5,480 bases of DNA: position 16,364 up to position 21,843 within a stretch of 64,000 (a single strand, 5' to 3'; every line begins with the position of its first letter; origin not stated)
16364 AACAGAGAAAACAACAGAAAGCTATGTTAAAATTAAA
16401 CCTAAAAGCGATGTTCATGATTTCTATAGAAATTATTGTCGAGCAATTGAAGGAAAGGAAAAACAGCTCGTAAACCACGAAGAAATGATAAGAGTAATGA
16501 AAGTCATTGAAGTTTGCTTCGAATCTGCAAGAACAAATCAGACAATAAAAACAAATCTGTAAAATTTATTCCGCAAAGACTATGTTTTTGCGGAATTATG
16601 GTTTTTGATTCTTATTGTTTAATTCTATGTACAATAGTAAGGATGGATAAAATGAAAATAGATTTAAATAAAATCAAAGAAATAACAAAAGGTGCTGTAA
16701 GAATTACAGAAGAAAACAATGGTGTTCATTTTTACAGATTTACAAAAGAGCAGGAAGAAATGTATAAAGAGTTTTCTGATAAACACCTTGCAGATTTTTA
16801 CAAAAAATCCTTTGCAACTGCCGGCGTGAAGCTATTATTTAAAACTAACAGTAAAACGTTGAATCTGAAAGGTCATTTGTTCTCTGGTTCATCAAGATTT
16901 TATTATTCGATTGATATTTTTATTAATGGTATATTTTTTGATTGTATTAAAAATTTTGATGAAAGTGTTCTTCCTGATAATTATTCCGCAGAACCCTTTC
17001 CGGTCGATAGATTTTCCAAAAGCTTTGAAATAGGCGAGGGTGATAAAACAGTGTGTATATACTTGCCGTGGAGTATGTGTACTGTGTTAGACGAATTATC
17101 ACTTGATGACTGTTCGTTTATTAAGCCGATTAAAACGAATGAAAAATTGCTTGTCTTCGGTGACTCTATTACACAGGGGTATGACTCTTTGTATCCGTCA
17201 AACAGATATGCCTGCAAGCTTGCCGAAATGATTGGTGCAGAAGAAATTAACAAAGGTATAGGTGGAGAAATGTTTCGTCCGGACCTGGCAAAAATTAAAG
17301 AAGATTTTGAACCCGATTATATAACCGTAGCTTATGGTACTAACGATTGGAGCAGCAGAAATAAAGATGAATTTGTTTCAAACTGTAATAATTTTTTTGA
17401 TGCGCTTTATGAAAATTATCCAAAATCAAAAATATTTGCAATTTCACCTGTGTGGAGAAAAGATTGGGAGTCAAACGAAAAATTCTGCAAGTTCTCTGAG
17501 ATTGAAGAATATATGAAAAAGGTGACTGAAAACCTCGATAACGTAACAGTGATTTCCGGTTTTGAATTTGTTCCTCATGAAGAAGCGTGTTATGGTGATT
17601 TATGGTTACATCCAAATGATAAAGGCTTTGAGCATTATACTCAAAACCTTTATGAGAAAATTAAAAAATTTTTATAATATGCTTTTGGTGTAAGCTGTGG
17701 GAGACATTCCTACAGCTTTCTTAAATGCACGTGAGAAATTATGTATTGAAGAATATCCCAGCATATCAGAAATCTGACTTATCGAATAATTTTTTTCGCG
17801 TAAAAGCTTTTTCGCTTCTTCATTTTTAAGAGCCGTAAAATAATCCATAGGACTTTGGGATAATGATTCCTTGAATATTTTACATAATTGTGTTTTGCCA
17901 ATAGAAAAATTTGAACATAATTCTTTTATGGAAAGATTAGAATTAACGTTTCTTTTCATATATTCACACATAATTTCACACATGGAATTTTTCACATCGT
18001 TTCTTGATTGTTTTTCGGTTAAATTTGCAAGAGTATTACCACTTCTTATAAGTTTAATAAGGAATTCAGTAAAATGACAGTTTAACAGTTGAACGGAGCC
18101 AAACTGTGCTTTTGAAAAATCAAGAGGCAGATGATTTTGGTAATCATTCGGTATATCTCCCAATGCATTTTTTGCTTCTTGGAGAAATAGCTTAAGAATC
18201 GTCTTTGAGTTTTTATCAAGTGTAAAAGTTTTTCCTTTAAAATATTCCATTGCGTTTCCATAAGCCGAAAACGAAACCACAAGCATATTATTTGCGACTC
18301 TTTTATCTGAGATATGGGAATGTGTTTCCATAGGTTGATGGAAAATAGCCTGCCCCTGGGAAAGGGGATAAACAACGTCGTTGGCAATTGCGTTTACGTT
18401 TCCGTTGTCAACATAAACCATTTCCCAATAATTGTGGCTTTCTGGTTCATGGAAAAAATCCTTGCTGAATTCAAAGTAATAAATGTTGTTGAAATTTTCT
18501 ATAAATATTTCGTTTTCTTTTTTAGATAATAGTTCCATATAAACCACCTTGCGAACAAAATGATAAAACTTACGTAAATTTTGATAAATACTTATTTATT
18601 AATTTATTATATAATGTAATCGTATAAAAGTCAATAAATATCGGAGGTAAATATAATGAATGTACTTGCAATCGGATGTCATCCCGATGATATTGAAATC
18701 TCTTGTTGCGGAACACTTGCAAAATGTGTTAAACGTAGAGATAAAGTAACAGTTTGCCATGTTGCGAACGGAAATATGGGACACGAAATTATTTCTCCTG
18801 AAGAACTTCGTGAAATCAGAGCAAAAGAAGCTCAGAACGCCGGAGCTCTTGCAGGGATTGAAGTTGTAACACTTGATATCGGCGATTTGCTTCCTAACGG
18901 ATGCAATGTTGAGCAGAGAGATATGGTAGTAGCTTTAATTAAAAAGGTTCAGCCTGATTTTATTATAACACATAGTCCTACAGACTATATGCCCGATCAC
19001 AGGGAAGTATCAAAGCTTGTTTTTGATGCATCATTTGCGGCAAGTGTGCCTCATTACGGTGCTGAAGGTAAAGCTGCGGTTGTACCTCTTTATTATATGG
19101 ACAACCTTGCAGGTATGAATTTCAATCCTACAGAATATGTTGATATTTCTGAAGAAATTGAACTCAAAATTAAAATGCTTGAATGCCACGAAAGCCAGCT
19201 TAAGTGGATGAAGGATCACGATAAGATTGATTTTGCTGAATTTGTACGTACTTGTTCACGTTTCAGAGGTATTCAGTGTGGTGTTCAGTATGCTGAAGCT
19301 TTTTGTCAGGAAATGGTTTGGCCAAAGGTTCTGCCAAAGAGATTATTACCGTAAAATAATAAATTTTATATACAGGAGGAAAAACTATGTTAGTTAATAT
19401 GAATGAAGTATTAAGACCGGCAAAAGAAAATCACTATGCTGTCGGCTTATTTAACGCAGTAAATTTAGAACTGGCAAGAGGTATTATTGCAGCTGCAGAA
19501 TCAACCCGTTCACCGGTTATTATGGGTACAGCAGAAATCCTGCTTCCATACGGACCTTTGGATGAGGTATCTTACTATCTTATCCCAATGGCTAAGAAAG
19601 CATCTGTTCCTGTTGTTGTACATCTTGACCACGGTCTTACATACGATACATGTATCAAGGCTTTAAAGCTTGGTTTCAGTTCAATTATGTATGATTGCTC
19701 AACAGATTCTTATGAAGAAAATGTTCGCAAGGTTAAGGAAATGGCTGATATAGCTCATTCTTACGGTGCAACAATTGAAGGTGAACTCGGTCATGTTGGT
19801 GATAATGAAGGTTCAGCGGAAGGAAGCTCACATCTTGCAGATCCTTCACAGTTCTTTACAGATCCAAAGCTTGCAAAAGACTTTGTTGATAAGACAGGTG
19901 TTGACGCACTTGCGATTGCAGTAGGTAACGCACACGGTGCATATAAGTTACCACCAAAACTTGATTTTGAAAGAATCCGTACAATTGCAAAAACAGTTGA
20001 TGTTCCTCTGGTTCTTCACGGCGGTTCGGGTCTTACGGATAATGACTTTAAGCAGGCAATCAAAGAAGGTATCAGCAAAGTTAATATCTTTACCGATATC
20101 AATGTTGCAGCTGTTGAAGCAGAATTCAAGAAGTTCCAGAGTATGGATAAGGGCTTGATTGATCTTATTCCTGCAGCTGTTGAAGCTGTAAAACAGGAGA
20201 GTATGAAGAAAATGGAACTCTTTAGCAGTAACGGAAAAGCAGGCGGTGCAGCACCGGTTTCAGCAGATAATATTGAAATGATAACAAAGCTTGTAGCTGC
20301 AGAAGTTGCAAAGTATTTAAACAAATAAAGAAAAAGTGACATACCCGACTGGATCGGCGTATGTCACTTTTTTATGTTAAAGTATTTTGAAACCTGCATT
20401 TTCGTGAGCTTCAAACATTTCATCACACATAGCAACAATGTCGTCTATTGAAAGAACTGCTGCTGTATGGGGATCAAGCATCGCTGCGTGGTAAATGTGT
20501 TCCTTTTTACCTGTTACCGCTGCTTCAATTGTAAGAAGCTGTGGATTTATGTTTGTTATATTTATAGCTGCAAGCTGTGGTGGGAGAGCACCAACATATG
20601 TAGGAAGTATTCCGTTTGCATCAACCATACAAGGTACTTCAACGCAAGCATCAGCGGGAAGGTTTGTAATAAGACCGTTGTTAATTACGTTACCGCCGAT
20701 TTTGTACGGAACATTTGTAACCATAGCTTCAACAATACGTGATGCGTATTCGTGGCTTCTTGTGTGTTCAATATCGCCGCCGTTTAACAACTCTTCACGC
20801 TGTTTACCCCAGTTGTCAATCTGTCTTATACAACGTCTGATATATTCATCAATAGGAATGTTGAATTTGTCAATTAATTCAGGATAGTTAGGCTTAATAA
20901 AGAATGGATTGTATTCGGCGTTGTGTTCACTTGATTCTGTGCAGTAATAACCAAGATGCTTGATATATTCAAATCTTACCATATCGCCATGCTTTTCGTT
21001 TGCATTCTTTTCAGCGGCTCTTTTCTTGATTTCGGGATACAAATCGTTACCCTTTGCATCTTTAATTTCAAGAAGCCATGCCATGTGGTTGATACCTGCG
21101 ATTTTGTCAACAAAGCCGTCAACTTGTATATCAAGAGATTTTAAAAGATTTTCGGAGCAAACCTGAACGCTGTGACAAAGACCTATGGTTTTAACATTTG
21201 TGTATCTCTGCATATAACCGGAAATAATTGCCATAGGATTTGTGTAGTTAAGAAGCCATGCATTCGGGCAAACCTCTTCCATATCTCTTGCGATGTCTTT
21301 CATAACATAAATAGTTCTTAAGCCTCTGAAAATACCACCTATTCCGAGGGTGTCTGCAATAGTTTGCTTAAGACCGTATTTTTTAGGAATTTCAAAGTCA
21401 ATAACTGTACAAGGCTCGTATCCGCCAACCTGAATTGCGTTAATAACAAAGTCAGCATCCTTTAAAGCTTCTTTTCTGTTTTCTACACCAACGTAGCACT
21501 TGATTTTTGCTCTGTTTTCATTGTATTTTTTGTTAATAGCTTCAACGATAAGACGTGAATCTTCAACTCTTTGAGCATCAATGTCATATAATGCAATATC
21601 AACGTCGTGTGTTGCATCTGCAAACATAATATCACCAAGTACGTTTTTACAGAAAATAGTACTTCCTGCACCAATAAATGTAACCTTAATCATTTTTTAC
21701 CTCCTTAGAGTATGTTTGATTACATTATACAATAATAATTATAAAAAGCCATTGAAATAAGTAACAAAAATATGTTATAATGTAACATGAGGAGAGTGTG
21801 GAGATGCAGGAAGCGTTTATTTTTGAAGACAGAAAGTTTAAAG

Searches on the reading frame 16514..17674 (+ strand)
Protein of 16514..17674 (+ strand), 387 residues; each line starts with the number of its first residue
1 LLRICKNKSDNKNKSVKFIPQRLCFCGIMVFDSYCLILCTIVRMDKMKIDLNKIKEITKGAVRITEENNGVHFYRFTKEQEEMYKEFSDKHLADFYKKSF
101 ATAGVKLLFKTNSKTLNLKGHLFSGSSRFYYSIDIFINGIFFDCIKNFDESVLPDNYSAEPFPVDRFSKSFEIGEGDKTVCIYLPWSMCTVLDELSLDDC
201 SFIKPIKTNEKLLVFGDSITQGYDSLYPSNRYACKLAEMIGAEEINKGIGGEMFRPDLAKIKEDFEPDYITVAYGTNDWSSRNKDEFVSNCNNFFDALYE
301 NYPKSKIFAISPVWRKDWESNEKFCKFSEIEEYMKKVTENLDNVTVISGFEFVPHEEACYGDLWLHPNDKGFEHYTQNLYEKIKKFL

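Call 65: search_protein_families(library=pfam, proteins=[window:16514-17674:+], max_evalue=0.00001)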
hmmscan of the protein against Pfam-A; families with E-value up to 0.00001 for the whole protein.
window:16514-17674:+ (387 aa): 2 families
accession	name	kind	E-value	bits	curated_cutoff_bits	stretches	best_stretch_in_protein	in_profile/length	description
PF13472.12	Lipase_GDSL_2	-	3.8e-18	67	32.9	1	214-372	1-176/178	GDSL-like Lipase/Acylhydrolase family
PF00657.28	Lipase_GDSL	-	1.4e-09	38.9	23.6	1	212-371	1-200/208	GDSL-like Lipase/Acylhydrolase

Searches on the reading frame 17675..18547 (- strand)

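Call 65: search_protein_families(library=pfam, proteins=[window:17675-18547:-], max_evalue=0.00001)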
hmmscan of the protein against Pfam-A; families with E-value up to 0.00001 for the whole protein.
window:17675-18547:- (291 aa): 2 families
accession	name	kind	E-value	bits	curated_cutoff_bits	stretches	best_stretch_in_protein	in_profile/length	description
PF12833.13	HTH_18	-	1.4e-18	67.4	33.6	1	210-288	1-79/80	Helix-turn-helix domain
PF00165.29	HTH_AraC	-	8.4e-17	61.3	26.6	1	252-287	7-41/42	Bacterial regulatory helix-turn-helix proteins, AraC family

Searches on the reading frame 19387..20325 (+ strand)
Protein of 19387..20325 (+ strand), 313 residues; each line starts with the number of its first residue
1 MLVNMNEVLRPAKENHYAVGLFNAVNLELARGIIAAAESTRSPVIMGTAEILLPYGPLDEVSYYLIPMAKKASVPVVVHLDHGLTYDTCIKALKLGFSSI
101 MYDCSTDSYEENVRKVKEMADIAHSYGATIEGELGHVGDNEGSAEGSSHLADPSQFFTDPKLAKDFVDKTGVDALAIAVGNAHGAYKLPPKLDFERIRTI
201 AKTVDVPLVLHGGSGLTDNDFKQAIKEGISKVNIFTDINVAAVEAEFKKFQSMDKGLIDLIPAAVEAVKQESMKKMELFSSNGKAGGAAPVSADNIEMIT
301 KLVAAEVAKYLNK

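Call 8: search_protein_families(library=pfam, proteins=[window:19387-20325:+])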
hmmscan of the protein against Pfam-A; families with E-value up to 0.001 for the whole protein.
window:19387-20325:+ (313 aa): 2 families
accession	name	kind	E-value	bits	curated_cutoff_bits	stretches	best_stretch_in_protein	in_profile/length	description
PF01116.26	F_bP_aldolase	-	8.6e-90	301.5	25.5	1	3-284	1-277/277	Fructose-bisphosphate aldolase class-II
PF05690.20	ThiG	-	0.00045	20.1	23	0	193-242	163-211/247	Thiazole biosynthesis protein ThiG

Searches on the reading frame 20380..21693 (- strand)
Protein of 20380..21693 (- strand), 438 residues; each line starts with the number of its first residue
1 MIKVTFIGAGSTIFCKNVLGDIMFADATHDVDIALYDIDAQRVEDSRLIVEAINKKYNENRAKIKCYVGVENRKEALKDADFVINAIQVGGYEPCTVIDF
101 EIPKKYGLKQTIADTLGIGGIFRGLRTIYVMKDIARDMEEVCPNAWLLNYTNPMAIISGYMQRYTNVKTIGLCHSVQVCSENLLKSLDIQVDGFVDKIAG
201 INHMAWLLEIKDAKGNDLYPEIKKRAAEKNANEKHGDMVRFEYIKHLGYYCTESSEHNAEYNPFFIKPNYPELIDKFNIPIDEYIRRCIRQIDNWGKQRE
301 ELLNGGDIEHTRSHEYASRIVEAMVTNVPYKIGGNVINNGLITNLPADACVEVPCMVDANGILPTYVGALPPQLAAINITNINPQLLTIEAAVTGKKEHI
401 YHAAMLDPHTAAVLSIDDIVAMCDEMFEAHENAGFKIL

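Call 8: search_protein_families(library=pfam, proteins=[window:20380-21693:-])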
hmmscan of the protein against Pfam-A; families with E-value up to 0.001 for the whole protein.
window:20380-21693:- (438 aa): 2 families
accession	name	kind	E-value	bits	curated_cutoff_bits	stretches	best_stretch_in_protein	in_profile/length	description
PF02056.22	Glyco_hydro_4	-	7.4e-65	218.4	23.2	1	3-188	1-182/183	Family 4 glycosyl hydrolase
PF11975.13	Glyco_hydro_4C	-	1.1e-64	218.7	24.1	1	198-410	1-211/211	Family 4 glycosyl hydrolase C-terminal domain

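Call 9: search_protein_families(library=ncbifam, proteins=[window:20380-21693:-])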
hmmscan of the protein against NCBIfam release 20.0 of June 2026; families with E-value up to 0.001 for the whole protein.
window:20380-21693:- (438 aa): 2 families
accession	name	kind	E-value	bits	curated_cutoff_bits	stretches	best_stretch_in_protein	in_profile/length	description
NF011657.0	PRK15076.1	subfamily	9.6e-191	634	486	1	1-432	2-424/432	alpha-galactosidase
NF041089.1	alpha_gluc_AglA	equivalog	5.8e-44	150.7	650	2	2-232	1-228/464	alpha-glucosidase AglA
